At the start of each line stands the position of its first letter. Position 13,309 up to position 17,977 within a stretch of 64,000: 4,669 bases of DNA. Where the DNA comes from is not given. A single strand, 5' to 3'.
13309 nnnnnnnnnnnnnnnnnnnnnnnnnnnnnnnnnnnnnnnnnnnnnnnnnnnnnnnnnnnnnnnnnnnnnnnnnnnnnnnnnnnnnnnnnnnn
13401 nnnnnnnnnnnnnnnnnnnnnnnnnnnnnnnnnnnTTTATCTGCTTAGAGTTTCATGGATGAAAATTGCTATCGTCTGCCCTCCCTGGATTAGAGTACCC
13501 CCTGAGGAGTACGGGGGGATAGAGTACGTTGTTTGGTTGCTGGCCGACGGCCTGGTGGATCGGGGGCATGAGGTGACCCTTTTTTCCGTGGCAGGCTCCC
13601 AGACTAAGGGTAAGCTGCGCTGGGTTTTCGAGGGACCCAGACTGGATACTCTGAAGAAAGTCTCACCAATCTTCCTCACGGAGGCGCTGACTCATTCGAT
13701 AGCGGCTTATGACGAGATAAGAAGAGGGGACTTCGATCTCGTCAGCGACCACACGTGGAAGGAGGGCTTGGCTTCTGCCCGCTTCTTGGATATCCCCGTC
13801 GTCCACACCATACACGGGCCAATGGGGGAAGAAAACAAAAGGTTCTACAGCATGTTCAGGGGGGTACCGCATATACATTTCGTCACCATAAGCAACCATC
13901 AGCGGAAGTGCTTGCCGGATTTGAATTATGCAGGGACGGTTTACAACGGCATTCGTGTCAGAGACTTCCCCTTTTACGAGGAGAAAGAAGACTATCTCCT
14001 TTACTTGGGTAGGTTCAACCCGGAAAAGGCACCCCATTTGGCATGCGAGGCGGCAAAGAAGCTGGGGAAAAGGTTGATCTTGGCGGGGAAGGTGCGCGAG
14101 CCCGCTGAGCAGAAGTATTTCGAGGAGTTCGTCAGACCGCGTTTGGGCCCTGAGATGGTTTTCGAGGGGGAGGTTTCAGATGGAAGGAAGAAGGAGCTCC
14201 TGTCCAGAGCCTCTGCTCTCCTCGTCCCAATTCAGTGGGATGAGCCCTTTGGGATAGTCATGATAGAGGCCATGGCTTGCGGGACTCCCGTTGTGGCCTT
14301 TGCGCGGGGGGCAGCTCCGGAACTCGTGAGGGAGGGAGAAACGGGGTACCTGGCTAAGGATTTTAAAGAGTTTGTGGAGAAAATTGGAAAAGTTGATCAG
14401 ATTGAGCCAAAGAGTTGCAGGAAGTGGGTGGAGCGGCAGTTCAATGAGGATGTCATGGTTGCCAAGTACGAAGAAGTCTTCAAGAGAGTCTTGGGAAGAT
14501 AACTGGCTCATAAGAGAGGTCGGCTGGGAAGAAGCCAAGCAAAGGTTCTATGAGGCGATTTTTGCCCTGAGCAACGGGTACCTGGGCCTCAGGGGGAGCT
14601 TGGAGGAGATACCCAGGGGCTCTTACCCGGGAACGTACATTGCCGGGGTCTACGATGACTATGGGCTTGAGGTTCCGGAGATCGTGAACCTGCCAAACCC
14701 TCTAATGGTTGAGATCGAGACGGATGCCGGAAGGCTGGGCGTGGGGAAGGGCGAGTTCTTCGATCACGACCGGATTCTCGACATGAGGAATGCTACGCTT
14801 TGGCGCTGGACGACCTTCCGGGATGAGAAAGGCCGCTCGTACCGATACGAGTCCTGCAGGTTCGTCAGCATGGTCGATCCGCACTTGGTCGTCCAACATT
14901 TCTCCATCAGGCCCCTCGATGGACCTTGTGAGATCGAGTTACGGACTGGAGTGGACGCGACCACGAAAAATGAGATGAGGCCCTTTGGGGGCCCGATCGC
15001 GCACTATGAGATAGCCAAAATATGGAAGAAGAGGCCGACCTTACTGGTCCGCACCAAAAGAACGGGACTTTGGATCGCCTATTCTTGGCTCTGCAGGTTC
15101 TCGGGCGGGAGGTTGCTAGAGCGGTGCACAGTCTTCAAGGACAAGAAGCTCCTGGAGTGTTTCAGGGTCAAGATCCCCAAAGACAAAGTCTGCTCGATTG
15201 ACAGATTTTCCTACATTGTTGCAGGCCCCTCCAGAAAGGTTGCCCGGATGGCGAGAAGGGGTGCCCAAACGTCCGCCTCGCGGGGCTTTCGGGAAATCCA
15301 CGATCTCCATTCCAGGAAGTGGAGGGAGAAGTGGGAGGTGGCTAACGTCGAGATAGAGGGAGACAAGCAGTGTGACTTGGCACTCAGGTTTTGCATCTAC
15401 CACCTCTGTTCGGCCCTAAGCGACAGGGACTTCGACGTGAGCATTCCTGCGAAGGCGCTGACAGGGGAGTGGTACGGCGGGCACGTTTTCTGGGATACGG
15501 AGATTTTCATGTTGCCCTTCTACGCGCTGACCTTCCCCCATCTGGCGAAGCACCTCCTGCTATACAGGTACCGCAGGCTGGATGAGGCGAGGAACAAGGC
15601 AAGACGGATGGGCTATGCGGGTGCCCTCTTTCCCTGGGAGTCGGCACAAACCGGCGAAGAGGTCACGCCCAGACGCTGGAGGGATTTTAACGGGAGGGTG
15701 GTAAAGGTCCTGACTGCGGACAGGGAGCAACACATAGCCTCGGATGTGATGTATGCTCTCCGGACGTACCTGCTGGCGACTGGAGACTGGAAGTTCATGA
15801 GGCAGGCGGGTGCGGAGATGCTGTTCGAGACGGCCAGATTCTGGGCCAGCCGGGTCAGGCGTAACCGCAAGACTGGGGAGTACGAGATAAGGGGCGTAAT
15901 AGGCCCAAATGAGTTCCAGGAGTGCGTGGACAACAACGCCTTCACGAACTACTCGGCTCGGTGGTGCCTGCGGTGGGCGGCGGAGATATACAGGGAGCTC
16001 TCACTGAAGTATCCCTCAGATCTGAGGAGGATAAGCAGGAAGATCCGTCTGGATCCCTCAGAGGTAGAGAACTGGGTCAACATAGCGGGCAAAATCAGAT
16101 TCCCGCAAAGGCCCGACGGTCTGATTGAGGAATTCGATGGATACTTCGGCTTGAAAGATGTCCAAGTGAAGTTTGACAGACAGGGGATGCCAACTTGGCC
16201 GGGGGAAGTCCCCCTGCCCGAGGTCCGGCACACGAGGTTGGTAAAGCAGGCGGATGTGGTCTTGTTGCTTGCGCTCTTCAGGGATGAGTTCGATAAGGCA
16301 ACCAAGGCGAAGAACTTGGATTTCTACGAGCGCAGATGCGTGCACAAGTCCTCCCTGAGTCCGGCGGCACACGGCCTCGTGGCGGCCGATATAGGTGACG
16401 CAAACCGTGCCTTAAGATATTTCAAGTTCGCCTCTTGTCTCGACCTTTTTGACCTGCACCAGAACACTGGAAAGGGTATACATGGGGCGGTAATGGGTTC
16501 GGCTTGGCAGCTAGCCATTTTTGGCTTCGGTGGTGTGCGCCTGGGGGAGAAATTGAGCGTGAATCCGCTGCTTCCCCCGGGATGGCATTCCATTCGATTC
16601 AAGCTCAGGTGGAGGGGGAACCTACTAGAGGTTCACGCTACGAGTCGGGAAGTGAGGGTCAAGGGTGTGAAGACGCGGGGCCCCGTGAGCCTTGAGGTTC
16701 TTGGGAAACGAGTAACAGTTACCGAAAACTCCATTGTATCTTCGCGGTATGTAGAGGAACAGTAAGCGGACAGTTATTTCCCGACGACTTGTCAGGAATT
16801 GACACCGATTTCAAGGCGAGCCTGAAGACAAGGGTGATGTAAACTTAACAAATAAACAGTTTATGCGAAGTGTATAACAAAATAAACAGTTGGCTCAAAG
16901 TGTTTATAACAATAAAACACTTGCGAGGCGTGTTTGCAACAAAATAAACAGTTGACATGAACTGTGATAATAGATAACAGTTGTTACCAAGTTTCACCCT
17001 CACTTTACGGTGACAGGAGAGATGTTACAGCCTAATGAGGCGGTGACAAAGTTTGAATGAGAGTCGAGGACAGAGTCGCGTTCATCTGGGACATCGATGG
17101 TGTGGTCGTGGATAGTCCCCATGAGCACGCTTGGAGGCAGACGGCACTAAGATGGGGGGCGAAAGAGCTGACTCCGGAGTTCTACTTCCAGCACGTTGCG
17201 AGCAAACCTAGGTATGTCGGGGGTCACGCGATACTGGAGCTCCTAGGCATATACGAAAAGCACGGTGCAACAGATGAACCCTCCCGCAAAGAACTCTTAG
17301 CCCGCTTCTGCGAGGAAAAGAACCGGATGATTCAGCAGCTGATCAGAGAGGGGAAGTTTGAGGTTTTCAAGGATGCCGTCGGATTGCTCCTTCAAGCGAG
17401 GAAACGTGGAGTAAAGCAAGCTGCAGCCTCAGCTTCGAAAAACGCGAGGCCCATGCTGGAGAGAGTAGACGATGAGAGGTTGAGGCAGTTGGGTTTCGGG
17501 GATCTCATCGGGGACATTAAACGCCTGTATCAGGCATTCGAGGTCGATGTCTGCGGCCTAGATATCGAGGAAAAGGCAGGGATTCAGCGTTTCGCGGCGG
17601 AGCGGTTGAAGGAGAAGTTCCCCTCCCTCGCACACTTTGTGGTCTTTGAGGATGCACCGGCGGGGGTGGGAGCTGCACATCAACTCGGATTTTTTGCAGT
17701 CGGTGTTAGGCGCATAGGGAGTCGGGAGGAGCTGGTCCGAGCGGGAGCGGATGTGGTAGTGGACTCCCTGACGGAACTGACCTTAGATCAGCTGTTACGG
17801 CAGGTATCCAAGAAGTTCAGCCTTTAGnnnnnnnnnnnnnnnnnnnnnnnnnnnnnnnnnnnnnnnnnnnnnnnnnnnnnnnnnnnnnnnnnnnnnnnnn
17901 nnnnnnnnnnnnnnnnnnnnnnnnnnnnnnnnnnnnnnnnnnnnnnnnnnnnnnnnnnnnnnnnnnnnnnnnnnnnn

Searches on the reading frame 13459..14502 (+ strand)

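Call 13: search_protein_families(library=pfam, proteins=[window:13459-14502:+])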
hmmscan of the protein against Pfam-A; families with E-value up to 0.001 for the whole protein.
window:13459-14502:+ (347 aa): 5 families
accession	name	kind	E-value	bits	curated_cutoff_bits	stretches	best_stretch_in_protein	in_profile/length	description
PF00534.26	Glycos_transf_1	-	1.5e-29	103.2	26.4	1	174-326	12-168/172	Glycosyl transferases group 1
PF13692.12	Glyco_trans_1_4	-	1e-24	87.8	27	1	179-311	3-138/142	Glycosyl transferases group 1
PF13439.12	Glyco_transf_4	-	1.3e-16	61.5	28.5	1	18-164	1-165/170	Glycosyltransferase Family 4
PF13579.12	Glyco_trans_4_4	-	1.4e-09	38.9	29.7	1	19-126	1-109/158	Glycosyl transferase 4-like domain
PF13524.12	Glyco_trans_1_2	-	2.5e-05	24.7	25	1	197-317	7-115/144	Glycosyl transferase-like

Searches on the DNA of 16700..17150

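Call 40: search_rna_families(source=window, start=16700, end=17150, threshold=evalue, max_evalue=5)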
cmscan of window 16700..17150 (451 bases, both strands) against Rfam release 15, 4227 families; matches with E-value up to 5: 1.
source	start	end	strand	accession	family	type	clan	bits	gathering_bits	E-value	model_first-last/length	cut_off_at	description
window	16931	17054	+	RF02618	SSRC34_2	Gene; sRNA;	-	16.2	48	5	1-125/125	no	Streptococcus sRNA 34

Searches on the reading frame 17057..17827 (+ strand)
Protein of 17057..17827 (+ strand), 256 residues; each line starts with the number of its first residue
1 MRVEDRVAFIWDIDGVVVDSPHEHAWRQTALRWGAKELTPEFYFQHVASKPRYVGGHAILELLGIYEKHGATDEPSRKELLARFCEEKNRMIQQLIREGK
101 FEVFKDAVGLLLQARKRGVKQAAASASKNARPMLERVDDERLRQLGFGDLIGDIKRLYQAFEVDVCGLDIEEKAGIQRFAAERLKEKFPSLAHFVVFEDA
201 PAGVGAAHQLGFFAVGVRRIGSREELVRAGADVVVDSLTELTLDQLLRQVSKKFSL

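Call 13: search_protein_families(library=pfam, proteins=[window:17057-17827:+])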
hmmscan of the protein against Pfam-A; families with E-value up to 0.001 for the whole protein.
window:17057-17827:+ (256 aa): 1 family
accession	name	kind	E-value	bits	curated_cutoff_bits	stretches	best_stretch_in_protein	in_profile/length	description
PF00702.32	Hydrolase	-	2.7e-08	34.9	26.4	1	8-211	3-191/191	haloacid dehalogenase-like hydrolase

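Call 18: find_encoding_contigs(protein=window:17057-17827:+, flank=10000, max_places=10)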
Protein window:17057-17827:+ (256 aa): 1 contig read that carries it; 1 place shown.
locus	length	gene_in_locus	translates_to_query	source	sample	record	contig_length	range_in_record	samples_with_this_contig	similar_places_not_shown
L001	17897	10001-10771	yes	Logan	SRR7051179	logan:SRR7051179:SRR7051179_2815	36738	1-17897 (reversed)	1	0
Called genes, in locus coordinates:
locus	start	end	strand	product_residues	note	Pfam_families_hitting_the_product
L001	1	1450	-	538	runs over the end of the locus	PF04675:DNA_ligase_A_N, PF01068:DNA_ligase_A_M, PF04679:DNA_ligase_A_C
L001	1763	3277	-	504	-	PF22848:ASD1_dom, PF06964:Alpha-L-AF_C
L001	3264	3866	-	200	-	PF02585:PIG-L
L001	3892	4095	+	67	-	-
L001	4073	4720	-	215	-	PF02811:PHP, PF13263:PHP_C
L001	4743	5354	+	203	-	PF01351:RNase_HII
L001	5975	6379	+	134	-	PF02114:Phosducin (weak), PF14595:Thioredoxin_9 (weak), PF00085:Thioredoxin, PF13098:Thioredoxin_2, PF13905:Thioredoxin_8 (faint)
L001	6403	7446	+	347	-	PF13439:Glyco_transf_4, PF13579:Glyco_trans_4_4, PF00534:Glycos_transf_1, PF13692:Glyco_trans_1_4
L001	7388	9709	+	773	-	PF03636:Glyco_hydro_65N, PF03632:Glyco_hydro_65m, PF03633:Glyco_hydro_65C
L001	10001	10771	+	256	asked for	PF00702:Hydrolase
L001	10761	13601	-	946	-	PF01139:RtcB, PF14890:Intein_splicing, PF14528:LAGLIDADG_3 (faint), PF01139:RtcB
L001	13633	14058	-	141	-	PF01951:Archease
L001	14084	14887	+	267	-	PF02598:Methyltrn_RNA_3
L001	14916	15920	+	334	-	PF00297:Ribosomal_L3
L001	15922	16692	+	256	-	PF00573:Ribosomal_L4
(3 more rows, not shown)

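Call 69: find_homologous_proteins(query=window:17057-17827:+, max_evalue=1e-20)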
Query window:17057-17827:+ (256 aa): 199 proteins with E <= 1e-20 among 3314 candidates; the best 120 are listed.
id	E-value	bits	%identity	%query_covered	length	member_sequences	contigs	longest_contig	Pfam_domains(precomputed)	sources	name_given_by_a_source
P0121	3.5e-164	562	100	100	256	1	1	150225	PF00702.33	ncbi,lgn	-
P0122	1.8e-79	285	57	97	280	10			PF00702.33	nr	nr:HAD family phosphatase [Candidatus Freyrarchaeum guaymaensis]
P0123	1.1e-77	279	53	96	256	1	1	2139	PF00702.33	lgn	-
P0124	1.9e-77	278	54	97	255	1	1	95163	PF00702.33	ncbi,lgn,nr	ncbi:MAG: hypothetical protein JW983_09070 [Elusimicrobia bacterium]|nr:hypothetical protein [Elusim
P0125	2.6e-77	278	56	96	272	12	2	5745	PF00702.33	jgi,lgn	-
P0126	5.2e-77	277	56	94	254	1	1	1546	-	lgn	-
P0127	3.0e-76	274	55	96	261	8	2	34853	PF00702.33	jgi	jgi:beta-phosphoglucomutase-like phosphatase (HAD superfamily)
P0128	3.2e-76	274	58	91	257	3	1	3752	PF00702.33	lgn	-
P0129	3.3e-75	271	56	95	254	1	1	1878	-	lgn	-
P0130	5.8e-75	270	56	95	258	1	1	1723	PF00702.33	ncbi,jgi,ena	-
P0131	3.6e-74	268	53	95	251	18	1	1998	PF00702.33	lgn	-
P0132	7.4e-74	267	54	95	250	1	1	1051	PF00702.33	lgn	-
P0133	1.6e-73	265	54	96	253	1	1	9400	PF00702.33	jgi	-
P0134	1.9e-73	265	56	95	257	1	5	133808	PF00702.33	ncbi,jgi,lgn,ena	-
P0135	2.0e-73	265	51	97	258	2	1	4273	PF00702.33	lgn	-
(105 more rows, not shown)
